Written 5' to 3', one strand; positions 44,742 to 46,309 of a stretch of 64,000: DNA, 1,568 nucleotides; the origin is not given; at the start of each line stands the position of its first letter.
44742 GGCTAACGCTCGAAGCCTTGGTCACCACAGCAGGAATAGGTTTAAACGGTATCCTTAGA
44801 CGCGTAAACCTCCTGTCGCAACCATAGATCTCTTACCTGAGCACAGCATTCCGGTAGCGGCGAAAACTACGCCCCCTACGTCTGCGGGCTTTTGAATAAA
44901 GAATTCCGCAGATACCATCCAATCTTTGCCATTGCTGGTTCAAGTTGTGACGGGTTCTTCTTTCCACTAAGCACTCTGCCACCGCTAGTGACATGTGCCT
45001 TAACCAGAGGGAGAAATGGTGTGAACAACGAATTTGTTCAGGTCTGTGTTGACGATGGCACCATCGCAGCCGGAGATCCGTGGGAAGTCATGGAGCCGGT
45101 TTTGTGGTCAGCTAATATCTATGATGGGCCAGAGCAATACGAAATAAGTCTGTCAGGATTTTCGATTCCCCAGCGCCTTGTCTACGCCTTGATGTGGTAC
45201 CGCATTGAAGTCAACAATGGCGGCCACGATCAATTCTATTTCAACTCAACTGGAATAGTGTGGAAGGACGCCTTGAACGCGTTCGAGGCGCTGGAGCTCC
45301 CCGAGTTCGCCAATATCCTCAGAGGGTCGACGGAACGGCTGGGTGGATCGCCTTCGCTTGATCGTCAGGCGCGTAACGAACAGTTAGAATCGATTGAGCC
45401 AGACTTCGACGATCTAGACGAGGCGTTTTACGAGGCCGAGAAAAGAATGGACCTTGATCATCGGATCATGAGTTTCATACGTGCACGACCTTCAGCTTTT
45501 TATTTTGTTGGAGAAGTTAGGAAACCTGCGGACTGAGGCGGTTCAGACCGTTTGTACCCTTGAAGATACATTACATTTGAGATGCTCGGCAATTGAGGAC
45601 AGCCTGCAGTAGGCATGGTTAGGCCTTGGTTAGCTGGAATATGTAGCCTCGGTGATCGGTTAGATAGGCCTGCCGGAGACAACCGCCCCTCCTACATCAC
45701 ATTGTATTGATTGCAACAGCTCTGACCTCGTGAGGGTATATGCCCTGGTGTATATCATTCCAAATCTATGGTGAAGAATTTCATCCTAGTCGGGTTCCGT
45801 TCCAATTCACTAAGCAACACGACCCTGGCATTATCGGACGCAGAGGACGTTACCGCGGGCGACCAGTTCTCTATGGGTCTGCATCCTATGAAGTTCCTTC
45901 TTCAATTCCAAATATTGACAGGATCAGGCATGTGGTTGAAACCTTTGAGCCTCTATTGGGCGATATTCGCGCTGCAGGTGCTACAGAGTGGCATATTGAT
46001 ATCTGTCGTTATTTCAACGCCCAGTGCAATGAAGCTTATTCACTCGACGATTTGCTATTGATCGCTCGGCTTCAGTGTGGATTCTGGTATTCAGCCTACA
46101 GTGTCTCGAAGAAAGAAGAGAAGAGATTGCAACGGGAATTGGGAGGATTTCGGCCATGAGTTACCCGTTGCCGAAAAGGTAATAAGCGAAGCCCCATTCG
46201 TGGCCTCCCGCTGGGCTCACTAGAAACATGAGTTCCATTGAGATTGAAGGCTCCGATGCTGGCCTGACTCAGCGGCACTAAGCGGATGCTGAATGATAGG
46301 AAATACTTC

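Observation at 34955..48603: Tandem array of mini integrative elements at tRNA-Cys: one autonomous helper plus int-less derivatives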

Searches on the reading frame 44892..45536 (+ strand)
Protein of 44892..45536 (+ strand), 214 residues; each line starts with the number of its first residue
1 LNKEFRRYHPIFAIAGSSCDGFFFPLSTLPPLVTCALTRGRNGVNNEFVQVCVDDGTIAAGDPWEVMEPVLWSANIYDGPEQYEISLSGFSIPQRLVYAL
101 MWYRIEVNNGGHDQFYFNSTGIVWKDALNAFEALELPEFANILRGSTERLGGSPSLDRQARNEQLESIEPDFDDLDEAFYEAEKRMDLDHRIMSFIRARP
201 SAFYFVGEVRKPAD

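Call 7: search_protein_families(library=pfam, proteins=[window:44892-45536:+], max_evalue=0.01)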
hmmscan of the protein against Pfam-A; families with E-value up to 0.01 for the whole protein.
window:44892-45536:+ (214 aa): 1 family
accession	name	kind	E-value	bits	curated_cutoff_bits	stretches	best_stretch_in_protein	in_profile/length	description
PF14300.12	DMP19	-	1.1e-23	84.4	25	1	90-198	3-111/112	DMP19-like protein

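Call 12: search_protein_families(library=phrogs, proteins=[window:44892-45536:+], max_evalue=0.01)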
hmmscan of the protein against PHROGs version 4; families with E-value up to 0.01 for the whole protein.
window:44892-45536:+ (214 aa): 0 families

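Call 62: search_protein_families(library=padloc, proteins=[window:44892-45536:+], max_evalue=0.01)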
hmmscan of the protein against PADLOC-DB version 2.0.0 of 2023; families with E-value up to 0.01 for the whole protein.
window:44892-45536:+ (214 aa): 0 families

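Call 63: search_protein_families(library=ncbifam, proteins=[window:44892-45536:+], max_evalue=0.01)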
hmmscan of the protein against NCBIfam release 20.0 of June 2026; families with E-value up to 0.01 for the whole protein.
window:44892-45536:+ (214 aa): 0 families

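Call 78: find_homologous_proteins(query=window:44892-45536:+)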
Query window:44892-45536:+ (214 aa): 385 proteins with E <= 0.001 among 691 candidates; the best 120 are listed.
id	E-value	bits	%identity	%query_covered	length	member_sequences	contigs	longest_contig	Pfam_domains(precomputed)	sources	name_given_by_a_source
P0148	5.2e-111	388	99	80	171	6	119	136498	PF14300.13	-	-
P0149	4.7e-77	277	73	80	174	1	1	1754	PF14300.13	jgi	-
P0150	1.5e-74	268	71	77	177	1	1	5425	PF14300.13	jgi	jgi:hypothetical protein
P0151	4.9e-73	263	70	77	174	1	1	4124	PF14300.13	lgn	-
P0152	5.7e-73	263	68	79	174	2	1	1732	PF14300.13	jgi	jgi:hypothetical protein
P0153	1.9e-71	258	69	77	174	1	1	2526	PF14300.13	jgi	jgi:hypothetical protein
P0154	4.2e-71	257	70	77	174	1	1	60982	PF14300.13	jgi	jgi:hypothetical protein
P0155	1.1e-70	256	69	77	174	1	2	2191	PF14300.13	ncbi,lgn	-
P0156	2.2e-69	251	61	89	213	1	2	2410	PF14300.13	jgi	jgi:hypothetical protein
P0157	4.5e-69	250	66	79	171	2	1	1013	PF14300.13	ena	-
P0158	5.4e-67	244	66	77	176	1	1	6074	PF14300.13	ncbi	-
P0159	5.9e-67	244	66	76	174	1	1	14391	PF14300.13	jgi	jgi:hypothetical protein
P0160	2.8e-66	241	67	77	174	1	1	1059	PF14300.13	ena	-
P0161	4.2e-66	241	67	77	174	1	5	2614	PF14300.13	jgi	jgi:hypothetical protein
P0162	1.3e-65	239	65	77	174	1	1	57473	PF14300.13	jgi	jgi:hypothetical protein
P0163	1.4e-65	239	66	77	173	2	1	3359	PF14300.13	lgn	-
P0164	1.6e-65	239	63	79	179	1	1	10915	PF14300.13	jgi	jgi:hypothetical protein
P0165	3.7e-65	238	61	79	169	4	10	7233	PF14300.13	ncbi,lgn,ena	-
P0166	3.9e-65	238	64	78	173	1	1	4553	PF14300.13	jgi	jgi:hypothetical protein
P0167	5.1e-65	237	64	77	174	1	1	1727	PF14300.13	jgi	jgi:hypothetical protein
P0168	5.9e-65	237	66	77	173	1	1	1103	PF14300.13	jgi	jgi:hypothetical protein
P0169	1.4e-63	232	62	77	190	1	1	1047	PF14300.13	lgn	-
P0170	4.8e-63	231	67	77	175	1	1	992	PF14300.13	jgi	jgi:Domain of unknown function (DUF4375)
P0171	2.4e-62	228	61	77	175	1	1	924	PF14300.13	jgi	jgi:hypothetical protein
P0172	3.3e-62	228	59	79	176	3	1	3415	PF14300.13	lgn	-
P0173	4.0e-62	228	61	77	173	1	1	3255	PF14300.13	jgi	jgi:Domain of unknown function (DUF4375)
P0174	6.3e-62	227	57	90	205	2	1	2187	PF14300.13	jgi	-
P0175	1.4e-61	226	62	77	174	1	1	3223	PF14300.13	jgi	jgi:hypothetical protein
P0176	1.6e-61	226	61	79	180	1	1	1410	PF14300.13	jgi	jgi:hypothetical protein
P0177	2.2e-61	225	61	77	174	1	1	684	PF14300.13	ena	-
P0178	2.4e-61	225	64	77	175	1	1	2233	PF14300.13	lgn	-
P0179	2.4e-60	222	62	77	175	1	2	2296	PF14300.13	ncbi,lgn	-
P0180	3.1e-60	222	59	77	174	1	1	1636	PF14300.13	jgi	jgi:hypothetical protein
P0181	4.7e-60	221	60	80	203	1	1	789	PF14300.13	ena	-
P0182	7.6e-60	220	61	77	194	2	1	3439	PF14300.13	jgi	-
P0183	9.8e-60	220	53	90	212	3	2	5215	PF14300.13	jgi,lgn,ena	-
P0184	3.7e-59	218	61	77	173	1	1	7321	PF14300.13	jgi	jgi:hypothetical protein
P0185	1.7e-58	216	60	74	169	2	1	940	PF14300.13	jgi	jgi:hypothetical protein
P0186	2.3e-58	215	60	78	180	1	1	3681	PF14300.13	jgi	jgi:hypothetical protein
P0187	2.3e-58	215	58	77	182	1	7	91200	PF14300.13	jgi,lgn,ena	-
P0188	2.6e-58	215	60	77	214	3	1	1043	PF14300.13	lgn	-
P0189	3.8e-58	215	62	77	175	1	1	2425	PF14300.13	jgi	jgi:hypothetical protein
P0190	2.6e-57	212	58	77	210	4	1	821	PF14300.13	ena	-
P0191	3.3e-57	212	59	77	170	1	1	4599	PF14300.13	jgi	jgi:Domain of unknown function (DUF4375)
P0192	4.0e-57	211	58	77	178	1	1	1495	PF14300.13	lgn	-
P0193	4.2e-57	211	59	79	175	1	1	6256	PF14300.13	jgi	jgi:hypothetical protein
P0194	6.8e-57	211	57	78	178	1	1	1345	PF14300.13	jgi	-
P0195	7.7e-57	210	54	90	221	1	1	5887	PF14300.13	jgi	jgi:Domain of unknown function (DUF4375)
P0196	8.3e-56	207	55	78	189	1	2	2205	PF14300.13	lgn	-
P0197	1.6e-55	206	58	79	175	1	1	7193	PF14300.13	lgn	-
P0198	1.7e-55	206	58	76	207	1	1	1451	PF14300.13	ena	-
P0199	1.9e-55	206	58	79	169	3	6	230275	PF14300.13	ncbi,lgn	-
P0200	2.0e-55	206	58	79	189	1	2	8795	PF14300.13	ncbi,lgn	-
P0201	2.3e-55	206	59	78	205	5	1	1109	PF14300.13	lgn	-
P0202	2.3e-55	206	57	79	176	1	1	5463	PF14300.13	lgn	-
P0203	3.3e-55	205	58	79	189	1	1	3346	PF14300.13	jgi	-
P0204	4.3e-55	205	54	79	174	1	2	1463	PF14300.13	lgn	-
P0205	6.2e-55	204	55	78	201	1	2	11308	PF14300.13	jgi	jgi:hypothetical protein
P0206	9.7e-55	204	58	77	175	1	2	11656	PF14300.13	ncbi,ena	-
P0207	1.0e-54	203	57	78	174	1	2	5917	PF14300.13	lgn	-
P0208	1.9e-54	203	52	83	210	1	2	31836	PF14300.13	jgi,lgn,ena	-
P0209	1.9e-54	203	58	78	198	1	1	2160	PF14300.13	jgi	-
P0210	2.0e-54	203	58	78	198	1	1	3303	PF14300.13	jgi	-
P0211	2.3e-54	202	57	68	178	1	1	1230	PF14300.13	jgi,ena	-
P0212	3.0e-54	202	56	73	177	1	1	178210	PF14300.13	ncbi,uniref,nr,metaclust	ncbi:DMP19 family protein [Haloferula sp. BvORR071]|uniref:DMP19 family protein n=1 Tax=Haloferula s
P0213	8.1e-54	201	53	76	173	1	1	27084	PF14300.13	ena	-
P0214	8.4e-54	200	51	86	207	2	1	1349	PF14300.13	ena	-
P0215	1.4e-53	200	60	78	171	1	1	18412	PF14300.13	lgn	-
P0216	1.7e-53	200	57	79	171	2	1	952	PF14300.13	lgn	-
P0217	1.8e-53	199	55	77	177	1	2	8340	PF14300.13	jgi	jgi:hypothetical protein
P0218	1.9e-53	199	56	83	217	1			PF14300.13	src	-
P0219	2.0e-53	199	52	77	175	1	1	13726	PF14300.13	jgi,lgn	jgi:hypothetical protein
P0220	2.3e-53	199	55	79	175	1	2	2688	PF14300.13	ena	-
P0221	5.1e-53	198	55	79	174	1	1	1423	PF14300.13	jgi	jgi:hypothetical protein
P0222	7.9e-53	197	56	79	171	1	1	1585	PF14300.13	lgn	-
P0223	8.3e-53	197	56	81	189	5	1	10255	PF14300.13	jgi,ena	-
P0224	1.4e-52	197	48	89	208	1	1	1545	PF14300.13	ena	-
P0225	2.0e-52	196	56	77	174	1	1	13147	PF14300.13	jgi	jgi:hypothetical protein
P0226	2.1e-52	196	54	77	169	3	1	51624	PF14300.13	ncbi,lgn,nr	ncbi:MAG: DMP19 family protein [Hyphomonadaceae bacterium]|nr:DMP19 family protein [Hyphomonadaceae 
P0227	2.2e-52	196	51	87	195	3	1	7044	PF14300.13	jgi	jgi:hypothetical protein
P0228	2.3e-52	196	48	88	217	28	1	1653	PF14300.13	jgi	jgi:hypothetical protein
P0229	2.3e-52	196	58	78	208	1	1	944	PF14300.13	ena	-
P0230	2.4e-52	196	53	79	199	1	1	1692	PF14300.13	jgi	jgi:hypothetical protein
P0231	5.4e-52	195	54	76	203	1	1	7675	PF14300.13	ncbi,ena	-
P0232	5.9e-52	194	55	79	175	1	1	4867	PF14300.13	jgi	jgi:hypothetical protein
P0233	6.0e-52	194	54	76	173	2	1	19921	PF14300.13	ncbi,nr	ncbi:MAG: DMP19 family protein [Woeseiaceae bacterium]|nr:DMP19 family protein [Woeseiaceae bacteriu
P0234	7.8e-52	194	54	76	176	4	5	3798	PF14300.13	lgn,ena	-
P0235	1.2e-51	193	52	77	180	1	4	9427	PF14300.13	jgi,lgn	jgi:hypothetical protein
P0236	1.4e-51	193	55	77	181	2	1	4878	PF14300.13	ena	-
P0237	1.6e-51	193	54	75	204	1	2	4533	PF14300.13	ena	-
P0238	4.4e-51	192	53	76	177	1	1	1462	PF14300.13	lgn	-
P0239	5.4e-51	191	52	76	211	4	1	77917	PF14300.13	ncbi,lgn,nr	ncbi:MAG: DUF4375 domain-containing protein [Anaerolineae bacterium]|nr:DUF4375 domain-containing pr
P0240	5.8e-51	191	52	76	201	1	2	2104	PF14300.13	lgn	-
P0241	6.6e-51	191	54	75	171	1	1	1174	PF14300.13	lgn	-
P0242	7.2e-51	191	54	75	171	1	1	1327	PF14300.13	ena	-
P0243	1.2e-50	190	51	87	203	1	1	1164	PF14300.13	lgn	-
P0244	1.3e-50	190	51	75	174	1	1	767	PF14300.13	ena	-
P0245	1.3e-50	190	52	75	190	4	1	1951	PF14300.13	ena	-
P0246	1.8e-50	190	53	78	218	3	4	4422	PF14300.13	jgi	jgi:hypothetical protein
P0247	1.9e-50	190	50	85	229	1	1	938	PF14300.13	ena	-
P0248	3.0e-50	189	55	81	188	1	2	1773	PF14300.13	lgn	-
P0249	3.4e-50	189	54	77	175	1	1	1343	PF14300.13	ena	-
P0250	6.3e-50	188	52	79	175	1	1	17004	PF14300.13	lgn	-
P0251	6.6e-50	188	52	78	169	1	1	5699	PF14300.13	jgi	jgi:hypothetical protein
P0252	6.7e-50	188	53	76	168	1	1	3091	PF14300.13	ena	-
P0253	7.4e-50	188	53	76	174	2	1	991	PF14300.13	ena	-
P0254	7.6e-50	188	53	75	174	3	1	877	PF14300.13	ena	-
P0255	7.7e-50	188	51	78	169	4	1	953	PF14300.13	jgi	-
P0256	8.7e-50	187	54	75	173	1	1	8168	PF14300.13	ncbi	-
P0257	1.1e-49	187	52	76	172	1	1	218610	PF14300.13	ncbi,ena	-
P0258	1.2e-49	187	52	75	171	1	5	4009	PF14300.13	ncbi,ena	-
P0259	1.3e-49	187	50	80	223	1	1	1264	PF14300.13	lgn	-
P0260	2.9e-49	186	52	76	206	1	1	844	PF14300.13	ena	-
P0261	3.0e-49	186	54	75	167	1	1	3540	PF14300.13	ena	-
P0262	4.2e-49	185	48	80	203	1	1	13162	PF14300.13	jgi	jgi:hypothetical protein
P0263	4.3e-49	185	51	76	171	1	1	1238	PF14300.13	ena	-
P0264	4.8e-49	185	51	79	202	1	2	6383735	PF14300.13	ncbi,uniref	ncbi:DMP19 family protein [Wukongibacter baidiensis]|uniref:DMP19 family protein n=1 Tax=Wukongibact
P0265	5.7e-49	185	55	76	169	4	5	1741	PF14300.13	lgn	-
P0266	6.3e-49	185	50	78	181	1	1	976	PF14300.13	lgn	-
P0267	7.0e-49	184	51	76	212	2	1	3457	PF14300.13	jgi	jgi:hypothetical protein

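Call 79: find_encoding_contigs(protein=P0148, flank=10000, max_places=10)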
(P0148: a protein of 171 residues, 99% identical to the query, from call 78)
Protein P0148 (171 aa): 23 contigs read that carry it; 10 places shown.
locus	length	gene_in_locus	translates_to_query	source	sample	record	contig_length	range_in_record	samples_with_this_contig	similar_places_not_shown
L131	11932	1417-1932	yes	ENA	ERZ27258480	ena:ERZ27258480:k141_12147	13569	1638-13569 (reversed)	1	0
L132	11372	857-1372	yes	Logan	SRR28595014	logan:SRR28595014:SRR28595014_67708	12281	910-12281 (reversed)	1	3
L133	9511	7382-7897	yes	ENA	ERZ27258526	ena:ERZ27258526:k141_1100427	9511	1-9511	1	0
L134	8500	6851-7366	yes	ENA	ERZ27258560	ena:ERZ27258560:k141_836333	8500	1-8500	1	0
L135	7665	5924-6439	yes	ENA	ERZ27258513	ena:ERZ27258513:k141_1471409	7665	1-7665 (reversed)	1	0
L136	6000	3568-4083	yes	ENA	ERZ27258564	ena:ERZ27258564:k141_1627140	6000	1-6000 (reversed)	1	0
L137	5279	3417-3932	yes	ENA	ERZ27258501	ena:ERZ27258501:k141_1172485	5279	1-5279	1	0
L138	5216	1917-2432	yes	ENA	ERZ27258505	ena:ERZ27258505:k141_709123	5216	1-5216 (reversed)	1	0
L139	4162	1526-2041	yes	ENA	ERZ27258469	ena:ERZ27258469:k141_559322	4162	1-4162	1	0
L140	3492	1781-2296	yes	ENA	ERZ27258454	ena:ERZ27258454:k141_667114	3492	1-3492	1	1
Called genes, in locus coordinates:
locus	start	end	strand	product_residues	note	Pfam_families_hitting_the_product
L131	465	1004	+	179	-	-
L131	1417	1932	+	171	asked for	PF14300:DMP19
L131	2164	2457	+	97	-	-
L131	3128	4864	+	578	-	PF00999:Na_H_Exchanger, PF02254:TrkA_N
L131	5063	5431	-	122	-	-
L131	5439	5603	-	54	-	-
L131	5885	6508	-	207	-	PF13505:OMP_b-brl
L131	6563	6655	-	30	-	-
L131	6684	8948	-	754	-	PF28590:Lipid_A_deac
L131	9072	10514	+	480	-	PF03023:MurJ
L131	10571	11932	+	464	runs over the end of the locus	-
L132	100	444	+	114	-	-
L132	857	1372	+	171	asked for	PF14300:DMP19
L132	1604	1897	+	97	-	-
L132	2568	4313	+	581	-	PF00999:Na_H_Exchanger, PF02254:TrkA_N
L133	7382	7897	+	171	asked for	PF14300:DMP19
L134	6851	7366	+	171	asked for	PF14300:DMP19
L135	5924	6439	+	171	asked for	PF14300:DMP19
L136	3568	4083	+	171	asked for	PF14300:DMP19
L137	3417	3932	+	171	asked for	PF14300:DMP19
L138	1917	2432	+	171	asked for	PF14300:DMP19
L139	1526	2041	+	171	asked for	PF14300:DMP19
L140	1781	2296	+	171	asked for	PF14300:DMP19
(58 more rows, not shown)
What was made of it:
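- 45021..45536 (+): Element 2 cargo: DMP19/DUF4375 family protein (171 aa). PF14300 E 1e-23 (calls 7, 78, 79)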

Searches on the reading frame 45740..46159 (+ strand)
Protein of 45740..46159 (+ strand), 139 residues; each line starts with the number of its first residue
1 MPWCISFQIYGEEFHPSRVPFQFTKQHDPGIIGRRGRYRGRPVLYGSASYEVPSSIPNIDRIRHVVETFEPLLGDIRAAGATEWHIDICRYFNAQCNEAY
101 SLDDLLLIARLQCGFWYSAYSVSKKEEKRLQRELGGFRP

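Call 8: search_protein_families(library=pfam, proteins=[window:45740-46159:+], max_evalue=0.01)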
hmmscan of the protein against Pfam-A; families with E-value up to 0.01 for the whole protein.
window:45740-46159:+ (139 aa): 0 families

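Call 12: search_protein_families(library=phrogs, proteins=[window:45740-46159:+], max_evalue=0.01)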
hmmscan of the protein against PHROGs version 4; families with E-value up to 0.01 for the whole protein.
window:45740-46159:+ (139 aa): 0 families

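Call 62: search_protein_families(library=padloc, proteins=[window:45740-46159:+], max_evalue=0.01)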
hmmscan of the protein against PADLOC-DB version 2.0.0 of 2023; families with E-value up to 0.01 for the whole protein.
window:45740-46159:+ (139 aa): 0 families

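Call 63: search_protein_families(library=ncbifam, proteins=[window:45740-46159:+], max_evalue=0.01)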
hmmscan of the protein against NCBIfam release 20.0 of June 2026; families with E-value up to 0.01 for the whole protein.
window:45740-46159:+ (139 aa): 0 families

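Call 84: find_encoding_contigs(protein=window:45740-46159:+, flank=6000, max_places=10)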
Protein window:45740-46159:+ (139 aa): 24 contigs read that carry it; 10 places shown.
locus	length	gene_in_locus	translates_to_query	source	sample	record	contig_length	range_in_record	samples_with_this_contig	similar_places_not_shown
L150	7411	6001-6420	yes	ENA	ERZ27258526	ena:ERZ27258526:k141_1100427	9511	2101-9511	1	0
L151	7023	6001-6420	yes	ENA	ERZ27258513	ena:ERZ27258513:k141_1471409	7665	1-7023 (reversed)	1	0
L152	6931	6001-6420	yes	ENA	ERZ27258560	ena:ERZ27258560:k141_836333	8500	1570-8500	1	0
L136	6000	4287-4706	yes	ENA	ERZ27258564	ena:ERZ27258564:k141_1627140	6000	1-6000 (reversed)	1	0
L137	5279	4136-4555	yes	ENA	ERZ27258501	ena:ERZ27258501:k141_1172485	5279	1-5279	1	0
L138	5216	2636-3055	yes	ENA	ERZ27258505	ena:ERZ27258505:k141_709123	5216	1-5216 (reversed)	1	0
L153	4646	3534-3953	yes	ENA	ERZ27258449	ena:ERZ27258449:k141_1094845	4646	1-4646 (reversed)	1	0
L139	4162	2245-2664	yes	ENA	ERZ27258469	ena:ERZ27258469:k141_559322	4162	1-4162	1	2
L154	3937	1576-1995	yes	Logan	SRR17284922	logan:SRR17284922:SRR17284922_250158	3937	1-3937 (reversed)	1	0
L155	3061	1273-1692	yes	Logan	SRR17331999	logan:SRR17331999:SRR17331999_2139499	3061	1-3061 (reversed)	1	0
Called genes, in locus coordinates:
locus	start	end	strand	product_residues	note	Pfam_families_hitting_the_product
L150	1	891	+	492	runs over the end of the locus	PF00672:HAMP, PF00512:HisKA, PF02518:HATPase_c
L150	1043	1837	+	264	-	PF06778:Chlor_dismutase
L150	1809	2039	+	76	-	-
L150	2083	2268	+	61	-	-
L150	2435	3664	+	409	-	-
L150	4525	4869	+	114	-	-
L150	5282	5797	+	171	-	PF14300:DMP19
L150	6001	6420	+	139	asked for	-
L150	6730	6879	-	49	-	-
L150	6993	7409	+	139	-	?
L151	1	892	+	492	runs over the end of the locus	PF00672:HAMP, PF00512:HisKA, PF02518:HATPase_c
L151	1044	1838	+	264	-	PF06778:Chlor_dismutase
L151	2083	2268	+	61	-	-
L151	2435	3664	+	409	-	-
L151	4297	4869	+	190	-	-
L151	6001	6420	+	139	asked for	-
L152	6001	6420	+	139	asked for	-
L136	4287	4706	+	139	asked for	-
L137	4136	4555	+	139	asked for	-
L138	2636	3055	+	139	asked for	-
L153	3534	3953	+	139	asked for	-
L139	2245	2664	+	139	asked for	-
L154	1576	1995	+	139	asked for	-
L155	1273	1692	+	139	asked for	-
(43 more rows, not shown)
